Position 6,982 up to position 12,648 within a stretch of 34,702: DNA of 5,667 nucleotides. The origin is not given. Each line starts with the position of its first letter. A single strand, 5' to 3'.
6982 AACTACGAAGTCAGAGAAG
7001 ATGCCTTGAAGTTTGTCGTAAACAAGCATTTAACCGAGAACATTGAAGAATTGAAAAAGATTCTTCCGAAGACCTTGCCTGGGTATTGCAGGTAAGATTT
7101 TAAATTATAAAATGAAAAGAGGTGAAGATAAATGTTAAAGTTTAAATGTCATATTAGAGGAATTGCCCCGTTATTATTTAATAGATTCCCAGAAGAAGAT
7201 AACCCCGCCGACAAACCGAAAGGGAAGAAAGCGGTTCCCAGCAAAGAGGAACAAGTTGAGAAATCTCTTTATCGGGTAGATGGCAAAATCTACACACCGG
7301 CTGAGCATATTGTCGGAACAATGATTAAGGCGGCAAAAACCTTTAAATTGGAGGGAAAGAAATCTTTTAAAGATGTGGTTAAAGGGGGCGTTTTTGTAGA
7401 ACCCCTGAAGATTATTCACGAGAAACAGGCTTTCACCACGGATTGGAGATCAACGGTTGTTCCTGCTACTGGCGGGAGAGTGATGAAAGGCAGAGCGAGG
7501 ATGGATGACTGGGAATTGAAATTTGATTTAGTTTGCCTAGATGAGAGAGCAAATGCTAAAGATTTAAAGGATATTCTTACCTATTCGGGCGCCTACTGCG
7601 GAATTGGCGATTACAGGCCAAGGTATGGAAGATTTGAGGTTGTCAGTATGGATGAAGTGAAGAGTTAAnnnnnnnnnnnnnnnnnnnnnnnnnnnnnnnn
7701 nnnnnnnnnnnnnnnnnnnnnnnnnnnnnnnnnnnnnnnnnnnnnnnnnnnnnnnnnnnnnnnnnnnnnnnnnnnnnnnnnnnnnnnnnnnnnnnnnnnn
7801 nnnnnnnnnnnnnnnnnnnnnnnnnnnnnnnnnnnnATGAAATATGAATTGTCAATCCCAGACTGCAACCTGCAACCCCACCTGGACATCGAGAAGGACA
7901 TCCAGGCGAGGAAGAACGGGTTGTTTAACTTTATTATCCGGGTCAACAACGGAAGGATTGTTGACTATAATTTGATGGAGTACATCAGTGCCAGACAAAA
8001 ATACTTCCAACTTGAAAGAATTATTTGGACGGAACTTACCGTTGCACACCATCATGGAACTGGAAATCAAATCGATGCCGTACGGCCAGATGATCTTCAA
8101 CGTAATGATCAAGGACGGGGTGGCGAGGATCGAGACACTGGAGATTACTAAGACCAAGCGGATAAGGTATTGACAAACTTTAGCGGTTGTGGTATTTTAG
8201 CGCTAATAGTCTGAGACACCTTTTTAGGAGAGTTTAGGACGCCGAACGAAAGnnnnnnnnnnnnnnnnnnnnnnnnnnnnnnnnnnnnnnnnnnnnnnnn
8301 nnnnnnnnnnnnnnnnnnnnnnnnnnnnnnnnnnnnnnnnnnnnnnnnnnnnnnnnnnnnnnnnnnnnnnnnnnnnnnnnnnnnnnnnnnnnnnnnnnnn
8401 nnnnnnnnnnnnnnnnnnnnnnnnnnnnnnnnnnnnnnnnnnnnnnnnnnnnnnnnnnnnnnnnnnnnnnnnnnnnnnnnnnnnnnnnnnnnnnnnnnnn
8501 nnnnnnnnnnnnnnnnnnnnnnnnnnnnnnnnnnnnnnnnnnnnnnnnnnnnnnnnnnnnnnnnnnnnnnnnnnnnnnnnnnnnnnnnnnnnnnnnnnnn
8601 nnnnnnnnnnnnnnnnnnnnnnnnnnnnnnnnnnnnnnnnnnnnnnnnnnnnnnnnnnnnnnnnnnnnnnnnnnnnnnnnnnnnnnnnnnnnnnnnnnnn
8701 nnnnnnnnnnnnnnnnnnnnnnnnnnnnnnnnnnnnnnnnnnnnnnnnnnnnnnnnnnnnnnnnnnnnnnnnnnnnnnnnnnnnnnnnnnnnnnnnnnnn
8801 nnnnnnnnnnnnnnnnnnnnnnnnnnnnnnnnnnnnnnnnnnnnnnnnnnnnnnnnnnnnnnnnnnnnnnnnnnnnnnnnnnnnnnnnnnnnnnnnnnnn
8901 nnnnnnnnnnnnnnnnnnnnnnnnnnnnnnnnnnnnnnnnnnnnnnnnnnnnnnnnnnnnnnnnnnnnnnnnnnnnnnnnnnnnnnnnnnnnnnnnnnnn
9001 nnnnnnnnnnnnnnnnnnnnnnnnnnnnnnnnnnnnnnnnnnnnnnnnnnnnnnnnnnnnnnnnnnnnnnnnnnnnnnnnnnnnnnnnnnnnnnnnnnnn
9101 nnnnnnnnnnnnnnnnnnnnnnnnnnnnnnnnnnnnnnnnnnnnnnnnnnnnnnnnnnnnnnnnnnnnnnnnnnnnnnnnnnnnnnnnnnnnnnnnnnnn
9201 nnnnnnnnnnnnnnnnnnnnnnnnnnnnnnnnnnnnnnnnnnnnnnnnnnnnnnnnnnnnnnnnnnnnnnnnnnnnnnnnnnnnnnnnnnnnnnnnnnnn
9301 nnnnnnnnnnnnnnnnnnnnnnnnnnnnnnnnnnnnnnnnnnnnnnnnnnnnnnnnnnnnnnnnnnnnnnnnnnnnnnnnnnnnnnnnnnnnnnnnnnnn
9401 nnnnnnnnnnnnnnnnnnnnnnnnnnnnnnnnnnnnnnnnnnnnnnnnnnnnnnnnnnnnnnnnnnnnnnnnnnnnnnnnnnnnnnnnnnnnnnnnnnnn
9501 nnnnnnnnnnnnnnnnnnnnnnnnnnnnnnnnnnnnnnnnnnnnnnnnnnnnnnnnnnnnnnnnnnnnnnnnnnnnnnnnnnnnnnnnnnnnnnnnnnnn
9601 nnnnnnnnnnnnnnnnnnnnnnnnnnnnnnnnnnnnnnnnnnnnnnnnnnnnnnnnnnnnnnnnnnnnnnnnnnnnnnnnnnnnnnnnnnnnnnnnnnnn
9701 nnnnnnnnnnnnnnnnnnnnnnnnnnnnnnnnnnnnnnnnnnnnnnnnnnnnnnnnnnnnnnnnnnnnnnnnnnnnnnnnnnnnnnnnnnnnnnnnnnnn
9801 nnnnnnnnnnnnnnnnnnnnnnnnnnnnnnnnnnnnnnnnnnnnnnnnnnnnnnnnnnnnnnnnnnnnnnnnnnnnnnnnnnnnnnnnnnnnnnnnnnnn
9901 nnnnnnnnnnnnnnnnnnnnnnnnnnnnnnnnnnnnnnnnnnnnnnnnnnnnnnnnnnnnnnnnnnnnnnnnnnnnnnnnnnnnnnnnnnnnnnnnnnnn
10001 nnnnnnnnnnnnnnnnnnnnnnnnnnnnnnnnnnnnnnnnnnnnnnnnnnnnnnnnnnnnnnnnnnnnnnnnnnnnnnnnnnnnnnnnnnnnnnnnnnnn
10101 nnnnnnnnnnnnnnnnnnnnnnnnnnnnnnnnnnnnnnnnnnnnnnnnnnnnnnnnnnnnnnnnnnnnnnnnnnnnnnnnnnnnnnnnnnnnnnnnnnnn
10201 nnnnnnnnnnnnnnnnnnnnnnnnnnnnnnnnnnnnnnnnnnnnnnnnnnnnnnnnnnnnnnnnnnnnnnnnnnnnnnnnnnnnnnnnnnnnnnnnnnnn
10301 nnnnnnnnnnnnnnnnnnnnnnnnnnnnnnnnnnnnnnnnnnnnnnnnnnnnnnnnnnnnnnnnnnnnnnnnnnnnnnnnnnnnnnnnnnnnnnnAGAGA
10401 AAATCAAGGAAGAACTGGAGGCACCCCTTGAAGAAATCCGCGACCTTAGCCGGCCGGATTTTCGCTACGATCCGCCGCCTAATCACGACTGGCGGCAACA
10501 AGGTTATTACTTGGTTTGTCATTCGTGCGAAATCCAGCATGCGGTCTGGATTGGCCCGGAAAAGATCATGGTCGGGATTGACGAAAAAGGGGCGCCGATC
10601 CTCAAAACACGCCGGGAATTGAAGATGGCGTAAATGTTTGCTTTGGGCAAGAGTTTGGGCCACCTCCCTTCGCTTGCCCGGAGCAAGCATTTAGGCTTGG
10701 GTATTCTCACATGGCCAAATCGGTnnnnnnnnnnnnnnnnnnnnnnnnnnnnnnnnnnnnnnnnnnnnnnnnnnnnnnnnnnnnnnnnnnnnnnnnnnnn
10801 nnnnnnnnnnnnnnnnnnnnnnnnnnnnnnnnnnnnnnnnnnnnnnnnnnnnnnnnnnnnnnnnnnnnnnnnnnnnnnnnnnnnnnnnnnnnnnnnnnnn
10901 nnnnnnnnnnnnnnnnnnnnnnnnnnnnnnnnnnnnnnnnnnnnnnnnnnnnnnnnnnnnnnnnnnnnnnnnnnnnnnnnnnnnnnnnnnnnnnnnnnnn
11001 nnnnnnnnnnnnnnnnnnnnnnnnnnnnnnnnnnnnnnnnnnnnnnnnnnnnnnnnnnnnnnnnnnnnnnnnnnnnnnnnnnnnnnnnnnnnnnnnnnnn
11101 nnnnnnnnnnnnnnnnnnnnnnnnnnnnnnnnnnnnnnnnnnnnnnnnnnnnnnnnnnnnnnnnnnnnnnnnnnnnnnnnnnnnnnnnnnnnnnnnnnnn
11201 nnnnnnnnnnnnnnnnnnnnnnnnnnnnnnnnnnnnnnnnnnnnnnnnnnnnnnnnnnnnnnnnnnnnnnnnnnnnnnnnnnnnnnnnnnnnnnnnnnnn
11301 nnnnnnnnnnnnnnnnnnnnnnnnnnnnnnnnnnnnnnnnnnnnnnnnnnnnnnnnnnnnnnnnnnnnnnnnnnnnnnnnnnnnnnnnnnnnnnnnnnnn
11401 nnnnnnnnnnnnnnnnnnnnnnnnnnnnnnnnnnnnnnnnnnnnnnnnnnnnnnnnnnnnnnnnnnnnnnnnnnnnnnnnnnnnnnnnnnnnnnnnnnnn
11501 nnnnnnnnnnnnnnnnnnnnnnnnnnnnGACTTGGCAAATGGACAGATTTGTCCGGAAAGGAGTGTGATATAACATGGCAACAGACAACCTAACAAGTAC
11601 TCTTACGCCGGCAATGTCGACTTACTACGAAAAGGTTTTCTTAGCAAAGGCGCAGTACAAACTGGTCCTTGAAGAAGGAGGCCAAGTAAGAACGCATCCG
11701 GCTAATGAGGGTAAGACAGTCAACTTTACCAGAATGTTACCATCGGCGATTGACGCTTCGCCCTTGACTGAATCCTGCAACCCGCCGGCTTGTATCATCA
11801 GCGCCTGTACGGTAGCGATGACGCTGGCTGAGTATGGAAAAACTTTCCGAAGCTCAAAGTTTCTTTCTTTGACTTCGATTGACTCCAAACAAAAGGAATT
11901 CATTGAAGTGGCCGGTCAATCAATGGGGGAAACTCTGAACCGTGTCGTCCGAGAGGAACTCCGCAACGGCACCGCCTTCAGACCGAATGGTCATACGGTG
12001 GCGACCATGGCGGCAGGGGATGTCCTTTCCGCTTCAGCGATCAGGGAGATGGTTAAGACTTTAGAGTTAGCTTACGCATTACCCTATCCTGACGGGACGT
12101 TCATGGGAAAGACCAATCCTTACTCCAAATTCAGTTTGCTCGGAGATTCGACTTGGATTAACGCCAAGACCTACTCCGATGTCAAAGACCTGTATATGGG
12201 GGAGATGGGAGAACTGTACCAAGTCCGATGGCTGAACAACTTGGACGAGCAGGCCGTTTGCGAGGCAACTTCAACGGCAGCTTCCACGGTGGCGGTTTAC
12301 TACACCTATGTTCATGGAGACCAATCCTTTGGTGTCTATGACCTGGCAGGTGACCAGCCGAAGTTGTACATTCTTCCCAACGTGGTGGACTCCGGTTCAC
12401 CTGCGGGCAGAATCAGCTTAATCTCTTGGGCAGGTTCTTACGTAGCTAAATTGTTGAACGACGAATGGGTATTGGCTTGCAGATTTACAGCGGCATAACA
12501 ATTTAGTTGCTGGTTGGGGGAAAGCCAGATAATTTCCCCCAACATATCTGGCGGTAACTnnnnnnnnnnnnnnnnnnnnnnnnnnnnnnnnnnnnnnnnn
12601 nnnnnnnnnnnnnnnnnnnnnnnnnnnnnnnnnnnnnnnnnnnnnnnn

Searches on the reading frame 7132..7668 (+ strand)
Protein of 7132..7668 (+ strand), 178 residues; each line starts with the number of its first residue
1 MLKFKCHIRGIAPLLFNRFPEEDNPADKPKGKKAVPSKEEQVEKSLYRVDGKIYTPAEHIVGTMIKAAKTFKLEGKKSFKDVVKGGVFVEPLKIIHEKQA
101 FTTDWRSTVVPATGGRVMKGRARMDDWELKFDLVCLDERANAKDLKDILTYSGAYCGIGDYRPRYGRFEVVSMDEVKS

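Call 54: search_protein_families(library=phrogs, proteins=[window:7132-7668:+], max_evalue=0.0001)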
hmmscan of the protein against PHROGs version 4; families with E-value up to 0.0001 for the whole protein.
window:7132-7668:+ (178 aa): 1 family
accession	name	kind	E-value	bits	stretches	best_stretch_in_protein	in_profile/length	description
phrog_4652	-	unknown function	1.3e-18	68.5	1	3-171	5-190/194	-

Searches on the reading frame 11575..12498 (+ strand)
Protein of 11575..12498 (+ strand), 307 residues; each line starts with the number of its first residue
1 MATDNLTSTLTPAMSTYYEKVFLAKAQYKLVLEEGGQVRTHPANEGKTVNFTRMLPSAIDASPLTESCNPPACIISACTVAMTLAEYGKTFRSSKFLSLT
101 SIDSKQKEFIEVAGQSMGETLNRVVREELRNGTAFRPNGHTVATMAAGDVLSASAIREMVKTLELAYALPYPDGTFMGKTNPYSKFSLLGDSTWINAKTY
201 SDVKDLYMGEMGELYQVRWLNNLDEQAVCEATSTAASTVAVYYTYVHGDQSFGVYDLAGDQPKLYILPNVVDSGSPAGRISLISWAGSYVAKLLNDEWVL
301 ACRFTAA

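Call 26: search_protein_families(library=phrogs, proteins=[window:11575-12498:+], max_evalue=0.00001)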
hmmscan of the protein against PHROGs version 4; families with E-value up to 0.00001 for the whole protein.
window:11575-12498:+ (307 aa): 1 family
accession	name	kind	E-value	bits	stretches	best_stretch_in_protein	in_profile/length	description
phrog_1357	-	head and packaging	5.3e-35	122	1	7-302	26-342/356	major head protein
